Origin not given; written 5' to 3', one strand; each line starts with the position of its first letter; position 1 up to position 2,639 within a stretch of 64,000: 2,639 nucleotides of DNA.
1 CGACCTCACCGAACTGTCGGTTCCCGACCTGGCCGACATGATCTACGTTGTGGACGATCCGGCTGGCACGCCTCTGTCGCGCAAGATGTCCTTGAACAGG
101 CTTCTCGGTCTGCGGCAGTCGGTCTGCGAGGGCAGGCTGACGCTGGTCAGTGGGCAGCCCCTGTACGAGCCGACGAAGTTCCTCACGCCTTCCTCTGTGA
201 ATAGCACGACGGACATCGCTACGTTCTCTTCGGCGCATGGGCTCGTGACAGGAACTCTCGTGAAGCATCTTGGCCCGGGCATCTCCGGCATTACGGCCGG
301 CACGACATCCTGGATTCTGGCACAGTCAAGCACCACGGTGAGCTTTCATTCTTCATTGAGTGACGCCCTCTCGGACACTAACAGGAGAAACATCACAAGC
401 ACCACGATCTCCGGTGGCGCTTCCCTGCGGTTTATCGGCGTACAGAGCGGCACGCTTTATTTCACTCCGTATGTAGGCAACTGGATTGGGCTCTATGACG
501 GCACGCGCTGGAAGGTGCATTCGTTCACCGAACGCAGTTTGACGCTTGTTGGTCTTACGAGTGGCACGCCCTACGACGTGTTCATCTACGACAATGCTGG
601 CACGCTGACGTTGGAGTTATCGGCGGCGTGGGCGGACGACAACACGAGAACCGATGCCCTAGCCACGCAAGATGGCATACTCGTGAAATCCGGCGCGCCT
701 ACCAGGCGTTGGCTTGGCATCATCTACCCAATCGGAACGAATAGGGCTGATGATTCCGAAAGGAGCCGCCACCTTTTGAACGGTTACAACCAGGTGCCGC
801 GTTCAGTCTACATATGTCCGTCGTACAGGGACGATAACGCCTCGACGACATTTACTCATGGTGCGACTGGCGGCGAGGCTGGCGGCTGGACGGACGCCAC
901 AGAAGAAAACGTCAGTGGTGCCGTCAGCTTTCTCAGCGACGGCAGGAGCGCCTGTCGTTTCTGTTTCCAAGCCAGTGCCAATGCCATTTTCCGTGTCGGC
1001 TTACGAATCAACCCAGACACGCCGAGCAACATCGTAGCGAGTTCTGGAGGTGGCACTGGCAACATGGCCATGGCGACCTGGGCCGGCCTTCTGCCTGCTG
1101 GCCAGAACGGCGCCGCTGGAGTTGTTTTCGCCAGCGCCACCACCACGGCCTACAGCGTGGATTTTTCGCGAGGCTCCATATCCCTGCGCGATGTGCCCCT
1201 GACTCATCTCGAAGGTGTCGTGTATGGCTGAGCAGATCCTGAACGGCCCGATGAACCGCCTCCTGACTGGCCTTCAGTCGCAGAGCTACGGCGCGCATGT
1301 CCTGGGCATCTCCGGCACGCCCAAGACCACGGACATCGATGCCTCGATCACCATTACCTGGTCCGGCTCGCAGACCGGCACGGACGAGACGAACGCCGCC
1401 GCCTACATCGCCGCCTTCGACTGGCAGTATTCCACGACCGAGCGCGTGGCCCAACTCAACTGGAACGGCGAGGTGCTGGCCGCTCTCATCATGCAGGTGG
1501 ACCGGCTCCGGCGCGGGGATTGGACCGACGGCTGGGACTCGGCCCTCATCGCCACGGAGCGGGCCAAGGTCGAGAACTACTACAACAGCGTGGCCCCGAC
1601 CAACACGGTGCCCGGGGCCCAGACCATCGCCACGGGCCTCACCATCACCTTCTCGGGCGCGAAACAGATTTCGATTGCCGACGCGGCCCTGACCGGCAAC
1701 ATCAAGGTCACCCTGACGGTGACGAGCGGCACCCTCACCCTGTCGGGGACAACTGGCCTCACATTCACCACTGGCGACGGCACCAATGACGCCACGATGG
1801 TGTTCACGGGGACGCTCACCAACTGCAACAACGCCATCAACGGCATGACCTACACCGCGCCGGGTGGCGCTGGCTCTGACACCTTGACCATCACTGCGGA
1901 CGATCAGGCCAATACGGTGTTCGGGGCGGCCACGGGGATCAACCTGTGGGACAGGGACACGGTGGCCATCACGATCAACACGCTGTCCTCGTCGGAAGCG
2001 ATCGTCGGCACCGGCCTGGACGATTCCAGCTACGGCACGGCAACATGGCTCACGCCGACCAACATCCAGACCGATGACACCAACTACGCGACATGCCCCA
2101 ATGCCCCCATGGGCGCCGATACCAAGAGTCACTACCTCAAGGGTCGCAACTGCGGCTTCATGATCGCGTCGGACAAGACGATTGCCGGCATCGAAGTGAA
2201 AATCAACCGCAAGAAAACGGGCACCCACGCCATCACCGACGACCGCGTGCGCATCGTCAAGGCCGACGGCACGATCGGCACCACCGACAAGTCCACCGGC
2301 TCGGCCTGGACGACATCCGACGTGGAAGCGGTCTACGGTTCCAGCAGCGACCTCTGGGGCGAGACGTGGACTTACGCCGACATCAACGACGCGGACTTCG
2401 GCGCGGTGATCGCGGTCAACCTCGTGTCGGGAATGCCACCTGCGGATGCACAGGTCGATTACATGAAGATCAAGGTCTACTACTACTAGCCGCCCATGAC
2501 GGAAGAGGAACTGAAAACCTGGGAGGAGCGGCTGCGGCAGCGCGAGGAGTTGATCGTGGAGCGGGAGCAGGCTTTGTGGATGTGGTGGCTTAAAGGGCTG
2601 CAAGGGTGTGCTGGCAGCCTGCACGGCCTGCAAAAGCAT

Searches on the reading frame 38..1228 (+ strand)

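Call 43: search_protein_families(library=pfam, alignment_id=A3, max_evalue=0.001)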
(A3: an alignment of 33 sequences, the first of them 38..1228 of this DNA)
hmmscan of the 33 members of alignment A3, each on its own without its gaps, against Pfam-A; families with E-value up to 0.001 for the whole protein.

A. member 1, window:38-1228:+ (397 aa): 0 families

B. families by the number of members that match (of 33 scanned): 5 families
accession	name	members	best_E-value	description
PF13385.13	Laminin_G_3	1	6.8e-12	Concanavalin A-like lectin/glucanases superfamily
PF16190.11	E1_FCCH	1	1.7e-06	Ubiquitin-activating enzyme E1 FCCH domain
PF10988.14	DUF2807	1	6.3e-06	Putative auto-transporter adhesin, head GIN domain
PF24175.2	SU10_adaptor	1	3.2e-05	SU10 adaptor protein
PF03975.18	CheD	1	0.0002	CheD chemotactic sensory transduction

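Call 54: search_protein_families(library=pfam, proteins=[window:38-1228:+], max_evalue=0.01)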
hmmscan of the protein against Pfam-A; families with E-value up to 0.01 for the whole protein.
window:38-1228:+ (397 aa): 0 families

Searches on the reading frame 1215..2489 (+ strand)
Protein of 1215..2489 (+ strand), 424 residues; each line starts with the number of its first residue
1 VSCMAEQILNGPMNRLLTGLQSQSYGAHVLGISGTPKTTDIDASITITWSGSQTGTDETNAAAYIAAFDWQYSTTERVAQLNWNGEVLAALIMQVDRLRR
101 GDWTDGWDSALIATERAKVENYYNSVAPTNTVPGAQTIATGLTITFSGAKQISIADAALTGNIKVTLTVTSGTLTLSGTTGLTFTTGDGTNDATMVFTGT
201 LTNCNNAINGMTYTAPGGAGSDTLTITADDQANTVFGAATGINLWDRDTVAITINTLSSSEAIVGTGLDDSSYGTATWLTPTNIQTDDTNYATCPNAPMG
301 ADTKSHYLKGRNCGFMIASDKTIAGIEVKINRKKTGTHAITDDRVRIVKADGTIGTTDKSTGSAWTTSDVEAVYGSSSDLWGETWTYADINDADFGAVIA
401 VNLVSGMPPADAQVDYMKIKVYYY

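Call 54: search_protein_families(library=pfam, proteins=[window:1215-2486:+], max_evalue=0.01)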
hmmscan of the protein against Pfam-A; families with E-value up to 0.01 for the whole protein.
window:1215-2486:+ (424 aa): 0 families

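Call 81: find_encoding_contigs(protein=window:1215-2489:+, flank=10000, max_places=3)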
Protein window:1215-2489:+ (424 aa): no gene with exactly this product is on record in the collection.
